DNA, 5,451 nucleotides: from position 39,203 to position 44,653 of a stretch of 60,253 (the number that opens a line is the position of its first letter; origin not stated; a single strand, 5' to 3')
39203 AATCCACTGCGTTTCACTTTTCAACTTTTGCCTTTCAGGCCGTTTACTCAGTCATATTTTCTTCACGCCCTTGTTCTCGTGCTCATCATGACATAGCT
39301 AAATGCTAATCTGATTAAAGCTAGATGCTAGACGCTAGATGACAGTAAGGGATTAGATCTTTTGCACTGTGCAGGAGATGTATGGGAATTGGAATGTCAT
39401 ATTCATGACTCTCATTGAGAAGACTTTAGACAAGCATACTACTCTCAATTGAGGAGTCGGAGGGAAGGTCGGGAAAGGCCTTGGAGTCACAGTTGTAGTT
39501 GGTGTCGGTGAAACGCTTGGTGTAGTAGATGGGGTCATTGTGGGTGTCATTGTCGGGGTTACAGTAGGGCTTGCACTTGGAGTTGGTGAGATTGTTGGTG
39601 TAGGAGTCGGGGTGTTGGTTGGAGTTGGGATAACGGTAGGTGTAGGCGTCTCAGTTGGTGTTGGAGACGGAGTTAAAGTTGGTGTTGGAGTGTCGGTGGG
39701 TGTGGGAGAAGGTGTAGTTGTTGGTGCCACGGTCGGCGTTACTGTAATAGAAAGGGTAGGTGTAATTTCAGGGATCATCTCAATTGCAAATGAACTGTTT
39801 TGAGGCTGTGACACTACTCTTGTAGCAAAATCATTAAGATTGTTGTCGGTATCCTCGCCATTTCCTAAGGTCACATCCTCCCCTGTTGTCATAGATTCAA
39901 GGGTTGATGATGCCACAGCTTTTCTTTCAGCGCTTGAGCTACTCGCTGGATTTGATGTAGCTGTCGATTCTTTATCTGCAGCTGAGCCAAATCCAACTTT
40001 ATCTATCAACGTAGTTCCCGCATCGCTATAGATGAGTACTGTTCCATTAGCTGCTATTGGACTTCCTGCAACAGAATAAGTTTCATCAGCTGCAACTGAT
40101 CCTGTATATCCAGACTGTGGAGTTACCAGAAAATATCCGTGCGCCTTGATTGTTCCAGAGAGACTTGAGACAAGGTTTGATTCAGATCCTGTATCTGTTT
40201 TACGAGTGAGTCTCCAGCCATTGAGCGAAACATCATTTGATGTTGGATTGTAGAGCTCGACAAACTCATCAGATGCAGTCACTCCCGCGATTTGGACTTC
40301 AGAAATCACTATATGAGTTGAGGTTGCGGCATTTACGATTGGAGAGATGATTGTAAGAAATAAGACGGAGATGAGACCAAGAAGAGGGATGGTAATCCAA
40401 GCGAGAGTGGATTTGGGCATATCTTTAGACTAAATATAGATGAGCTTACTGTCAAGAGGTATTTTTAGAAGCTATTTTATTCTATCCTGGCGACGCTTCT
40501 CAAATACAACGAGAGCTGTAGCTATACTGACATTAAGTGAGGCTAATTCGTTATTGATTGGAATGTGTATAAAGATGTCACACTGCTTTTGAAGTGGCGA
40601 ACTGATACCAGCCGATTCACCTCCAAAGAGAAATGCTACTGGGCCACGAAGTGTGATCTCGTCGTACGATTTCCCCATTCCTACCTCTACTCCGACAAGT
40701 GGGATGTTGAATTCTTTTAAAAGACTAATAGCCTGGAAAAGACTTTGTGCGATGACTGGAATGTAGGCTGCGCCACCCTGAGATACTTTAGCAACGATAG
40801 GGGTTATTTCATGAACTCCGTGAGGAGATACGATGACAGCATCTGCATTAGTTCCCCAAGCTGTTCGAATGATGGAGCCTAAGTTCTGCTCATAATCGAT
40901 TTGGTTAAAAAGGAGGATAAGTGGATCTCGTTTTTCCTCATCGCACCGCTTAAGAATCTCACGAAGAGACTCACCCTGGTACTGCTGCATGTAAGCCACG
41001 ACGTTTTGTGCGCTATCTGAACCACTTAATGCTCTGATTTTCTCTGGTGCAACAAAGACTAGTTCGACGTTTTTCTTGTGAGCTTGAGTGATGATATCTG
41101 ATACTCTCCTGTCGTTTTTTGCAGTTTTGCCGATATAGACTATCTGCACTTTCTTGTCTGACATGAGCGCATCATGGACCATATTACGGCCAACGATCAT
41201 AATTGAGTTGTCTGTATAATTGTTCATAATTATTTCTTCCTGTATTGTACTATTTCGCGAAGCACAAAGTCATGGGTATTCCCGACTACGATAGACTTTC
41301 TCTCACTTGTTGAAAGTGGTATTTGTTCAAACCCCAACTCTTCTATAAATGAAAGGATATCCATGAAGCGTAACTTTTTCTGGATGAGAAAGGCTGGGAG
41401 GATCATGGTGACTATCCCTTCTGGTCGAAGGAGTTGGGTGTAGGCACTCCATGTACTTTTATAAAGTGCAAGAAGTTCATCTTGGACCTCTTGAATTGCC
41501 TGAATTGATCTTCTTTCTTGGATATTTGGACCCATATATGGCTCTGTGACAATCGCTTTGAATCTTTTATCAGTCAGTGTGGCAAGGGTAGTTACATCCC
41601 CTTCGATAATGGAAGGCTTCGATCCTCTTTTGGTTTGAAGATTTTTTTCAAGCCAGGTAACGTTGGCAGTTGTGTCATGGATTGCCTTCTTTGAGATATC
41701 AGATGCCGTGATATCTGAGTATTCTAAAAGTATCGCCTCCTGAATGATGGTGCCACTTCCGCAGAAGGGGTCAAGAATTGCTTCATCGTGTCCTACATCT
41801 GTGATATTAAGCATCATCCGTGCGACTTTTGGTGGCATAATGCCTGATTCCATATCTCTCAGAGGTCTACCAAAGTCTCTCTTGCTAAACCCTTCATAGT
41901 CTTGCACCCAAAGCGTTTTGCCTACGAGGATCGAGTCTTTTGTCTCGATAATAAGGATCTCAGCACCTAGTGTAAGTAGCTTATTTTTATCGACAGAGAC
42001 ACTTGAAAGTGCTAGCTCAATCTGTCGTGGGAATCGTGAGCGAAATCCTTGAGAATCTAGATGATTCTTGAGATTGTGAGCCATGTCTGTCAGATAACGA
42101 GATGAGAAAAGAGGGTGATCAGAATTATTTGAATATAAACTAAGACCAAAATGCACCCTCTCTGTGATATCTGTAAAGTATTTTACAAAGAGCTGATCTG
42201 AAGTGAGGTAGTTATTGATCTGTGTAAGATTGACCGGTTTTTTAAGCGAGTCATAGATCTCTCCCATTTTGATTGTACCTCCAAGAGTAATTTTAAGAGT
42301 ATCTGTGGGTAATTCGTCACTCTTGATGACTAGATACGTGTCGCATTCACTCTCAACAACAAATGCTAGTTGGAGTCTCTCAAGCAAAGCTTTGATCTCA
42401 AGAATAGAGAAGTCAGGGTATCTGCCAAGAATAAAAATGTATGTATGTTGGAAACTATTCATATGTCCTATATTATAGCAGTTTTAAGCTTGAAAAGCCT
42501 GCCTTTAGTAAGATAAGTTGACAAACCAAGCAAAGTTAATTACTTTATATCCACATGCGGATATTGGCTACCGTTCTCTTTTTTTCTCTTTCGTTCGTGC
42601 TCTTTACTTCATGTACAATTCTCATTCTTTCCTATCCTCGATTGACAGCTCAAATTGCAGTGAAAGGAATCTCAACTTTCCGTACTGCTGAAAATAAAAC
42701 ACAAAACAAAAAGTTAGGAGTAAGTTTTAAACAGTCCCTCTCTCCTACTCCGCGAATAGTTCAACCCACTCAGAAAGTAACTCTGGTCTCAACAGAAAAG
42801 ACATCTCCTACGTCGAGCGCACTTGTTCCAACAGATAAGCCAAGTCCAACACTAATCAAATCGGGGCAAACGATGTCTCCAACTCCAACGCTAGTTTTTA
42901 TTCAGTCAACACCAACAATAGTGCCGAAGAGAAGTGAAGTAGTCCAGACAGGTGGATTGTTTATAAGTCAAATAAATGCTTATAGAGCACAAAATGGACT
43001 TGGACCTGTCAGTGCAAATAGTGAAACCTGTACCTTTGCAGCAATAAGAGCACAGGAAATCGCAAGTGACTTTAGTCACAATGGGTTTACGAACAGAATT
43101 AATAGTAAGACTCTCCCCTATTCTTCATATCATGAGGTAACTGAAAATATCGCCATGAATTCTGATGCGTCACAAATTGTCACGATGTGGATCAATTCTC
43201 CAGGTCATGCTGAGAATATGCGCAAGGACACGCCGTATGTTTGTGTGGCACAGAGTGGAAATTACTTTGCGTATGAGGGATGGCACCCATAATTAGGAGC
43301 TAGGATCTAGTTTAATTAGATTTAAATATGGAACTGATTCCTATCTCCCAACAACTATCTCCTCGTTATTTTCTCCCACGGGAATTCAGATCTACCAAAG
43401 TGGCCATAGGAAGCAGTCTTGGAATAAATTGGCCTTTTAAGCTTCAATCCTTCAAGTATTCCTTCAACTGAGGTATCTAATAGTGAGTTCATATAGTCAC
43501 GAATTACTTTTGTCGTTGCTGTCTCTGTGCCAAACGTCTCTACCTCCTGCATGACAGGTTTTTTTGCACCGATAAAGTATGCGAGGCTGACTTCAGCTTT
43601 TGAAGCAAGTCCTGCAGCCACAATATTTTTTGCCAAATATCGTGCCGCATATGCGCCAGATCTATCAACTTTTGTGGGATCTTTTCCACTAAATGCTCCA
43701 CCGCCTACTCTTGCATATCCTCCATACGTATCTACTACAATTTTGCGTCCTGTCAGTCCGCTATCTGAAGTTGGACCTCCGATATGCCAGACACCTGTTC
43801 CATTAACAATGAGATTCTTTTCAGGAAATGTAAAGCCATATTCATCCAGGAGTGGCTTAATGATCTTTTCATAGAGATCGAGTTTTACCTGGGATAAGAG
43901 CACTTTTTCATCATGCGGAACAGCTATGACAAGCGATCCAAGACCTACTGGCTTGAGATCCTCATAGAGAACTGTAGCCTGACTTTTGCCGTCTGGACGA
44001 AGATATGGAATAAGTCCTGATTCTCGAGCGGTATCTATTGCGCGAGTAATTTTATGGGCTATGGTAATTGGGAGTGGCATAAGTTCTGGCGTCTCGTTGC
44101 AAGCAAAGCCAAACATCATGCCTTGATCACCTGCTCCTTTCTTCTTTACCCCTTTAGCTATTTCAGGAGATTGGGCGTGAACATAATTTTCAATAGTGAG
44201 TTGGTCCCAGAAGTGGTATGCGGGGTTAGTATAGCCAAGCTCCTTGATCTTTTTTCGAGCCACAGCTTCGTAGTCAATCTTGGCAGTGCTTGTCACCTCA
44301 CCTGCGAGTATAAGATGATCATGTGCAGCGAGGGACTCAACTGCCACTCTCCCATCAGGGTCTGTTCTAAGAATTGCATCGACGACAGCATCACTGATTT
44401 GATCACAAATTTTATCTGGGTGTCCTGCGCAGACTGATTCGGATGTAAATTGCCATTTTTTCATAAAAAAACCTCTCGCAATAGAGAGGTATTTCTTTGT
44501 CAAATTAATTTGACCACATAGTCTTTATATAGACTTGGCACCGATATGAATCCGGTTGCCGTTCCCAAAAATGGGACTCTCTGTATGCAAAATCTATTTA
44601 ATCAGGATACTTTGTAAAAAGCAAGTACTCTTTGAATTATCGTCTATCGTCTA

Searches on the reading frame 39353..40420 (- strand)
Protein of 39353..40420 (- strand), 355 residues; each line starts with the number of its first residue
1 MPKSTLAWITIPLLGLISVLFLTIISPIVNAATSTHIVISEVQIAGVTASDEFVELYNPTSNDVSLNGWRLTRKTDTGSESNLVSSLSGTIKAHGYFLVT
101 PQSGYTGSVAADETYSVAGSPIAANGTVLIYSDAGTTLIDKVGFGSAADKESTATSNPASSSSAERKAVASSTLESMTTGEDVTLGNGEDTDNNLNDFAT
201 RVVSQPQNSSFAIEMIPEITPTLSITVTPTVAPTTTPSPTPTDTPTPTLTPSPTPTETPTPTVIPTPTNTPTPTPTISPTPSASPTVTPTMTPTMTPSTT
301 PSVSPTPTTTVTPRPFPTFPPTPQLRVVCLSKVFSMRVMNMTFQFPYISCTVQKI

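Call 56: search_protein_families(library=pfam, proteins=[window:39353-40420:-], max_evalue=0.00001)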
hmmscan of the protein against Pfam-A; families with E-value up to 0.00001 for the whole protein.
window:39353-40420:- (355 aa): 1 family
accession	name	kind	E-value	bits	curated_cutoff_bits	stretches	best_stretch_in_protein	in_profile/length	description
PF00932.25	LTD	-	1.2e-15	58.2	34.3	1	31-145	2-108/109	Lamin Tail Domain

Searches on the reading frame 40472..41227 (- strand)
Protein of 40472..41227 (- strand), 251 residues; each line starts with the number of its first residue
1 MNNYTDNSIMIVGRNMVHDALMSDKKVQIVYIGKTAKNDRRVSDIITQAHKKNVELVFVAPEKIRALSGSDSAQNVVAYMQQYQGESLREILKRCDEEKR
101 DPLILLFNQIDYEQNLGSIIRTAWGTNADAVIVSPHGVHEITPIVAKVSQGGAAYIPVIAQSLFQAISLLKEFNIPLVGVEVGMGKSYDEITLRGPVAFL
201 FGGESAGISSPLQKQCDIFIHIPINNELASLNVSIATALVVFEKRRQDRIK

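Call 56: search_protein_families(library=pfam, proteins=[window:40472-41227:-], max_evalue=0.00001)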
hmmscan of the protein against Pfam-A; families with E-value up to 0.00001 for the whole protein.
window:40472-41227:- (251 aa): 2 families
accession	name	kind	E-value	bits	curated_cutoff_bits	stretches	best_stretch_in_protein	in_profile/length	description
PF00588.24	SpoU_methylase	-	5.6e-31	108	29.7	1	103-241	2-141/142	SpoU rRNA Methylase family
PF08032.17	SpoU_sub_bind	-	2.1e-11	44.4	22.8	1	11-84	2-74/76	RNA 2'-O ribose methyltransferase substrate binding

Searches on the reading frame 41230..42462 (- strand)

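Call 56: search_protein_families(library=pfam, proteins=[window:41230-42462:-], max_evalue=0.00001)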
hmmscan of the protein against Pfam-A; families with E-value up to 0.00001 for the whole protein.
window:41230-42462:- (410 aa): 1 family
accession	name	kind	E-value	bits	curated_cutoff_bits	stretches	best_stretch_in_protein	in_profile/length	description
PF01170.24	UPF0020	-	3.7e-11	43.5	22.3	1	206-323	9-144/197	RMKL-like, methyltransferase domain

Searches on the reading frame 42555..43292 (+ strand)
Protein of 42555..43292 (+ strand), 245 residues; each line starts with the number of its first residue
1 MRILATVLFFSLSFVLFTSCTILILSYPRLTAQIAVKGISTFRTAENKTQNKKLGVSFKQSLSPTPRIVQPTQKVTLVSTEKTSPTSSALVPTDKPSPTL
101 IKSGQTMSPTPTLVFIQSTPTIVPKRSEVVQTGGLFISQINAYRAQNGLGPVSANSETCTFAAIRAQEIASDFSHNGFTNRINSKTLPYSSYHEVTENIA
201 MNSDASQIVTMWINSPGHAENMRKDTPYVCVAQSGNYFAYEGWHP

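Call 56: search_protein_families(library=pfam, proteins=[window:42555-43292:+], max_evalue=0.00001)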
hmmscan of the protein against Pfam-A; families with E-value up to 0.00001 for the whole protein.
window:42555-43292:+ (245 aa): 1 family
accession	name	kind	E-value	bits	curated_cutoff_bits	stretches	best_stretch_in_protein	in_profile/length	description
PF00188.32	CAP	-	5.3e-10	40.6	21.1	1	138-222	2-90/117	Cysteine-rich secretory protein family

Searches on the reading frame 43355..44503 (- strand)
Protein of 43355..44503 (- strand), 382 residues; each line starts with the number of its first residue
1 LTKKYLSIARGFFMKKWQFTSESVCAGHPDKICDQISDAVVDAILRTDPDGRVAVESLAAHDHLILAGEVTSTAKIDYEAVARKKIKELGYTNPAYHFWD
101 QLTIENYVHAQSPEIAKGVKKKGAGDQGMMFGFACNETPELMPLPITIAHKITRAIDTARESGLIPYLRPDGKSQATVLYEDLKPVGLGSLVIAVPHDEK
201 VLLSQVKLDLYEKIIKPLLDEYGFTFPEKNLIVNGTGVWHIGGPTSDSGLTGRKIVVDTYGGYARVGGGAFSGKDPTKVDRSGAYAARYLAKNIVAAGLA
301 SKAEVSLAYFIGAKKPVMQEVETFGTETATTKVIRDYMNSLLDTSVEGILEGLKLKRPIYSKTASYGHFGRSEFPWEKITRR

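Call 56: search_protein_families(library=pfam, proteins=[window:43355-44503:-], max_evalue=0.00001)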
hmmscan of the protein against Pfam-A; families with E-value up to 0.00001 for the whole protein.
window:43355-44503:- (382 aa): 3 families
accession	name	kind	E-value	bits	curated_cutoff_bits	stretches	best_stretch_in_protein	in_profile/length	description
PF02773.21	S-AdoMet_synt_C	-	1.9e-59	200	25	1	241-378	1-138/138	S-adenosylmethionine synthetase, C-terminal domain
PF02772.21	S-AdoMet_synt_M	-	8.5e-36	123.2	29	1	122-237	2-118/120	S-adenosylmethionine synthetase, central domain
PF00438.25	S-AdoMet_synt_N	-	1.8e-34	118.7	33.1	1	18-113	3-99/99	S-adenosylmethionine synthetase, N-terminal domain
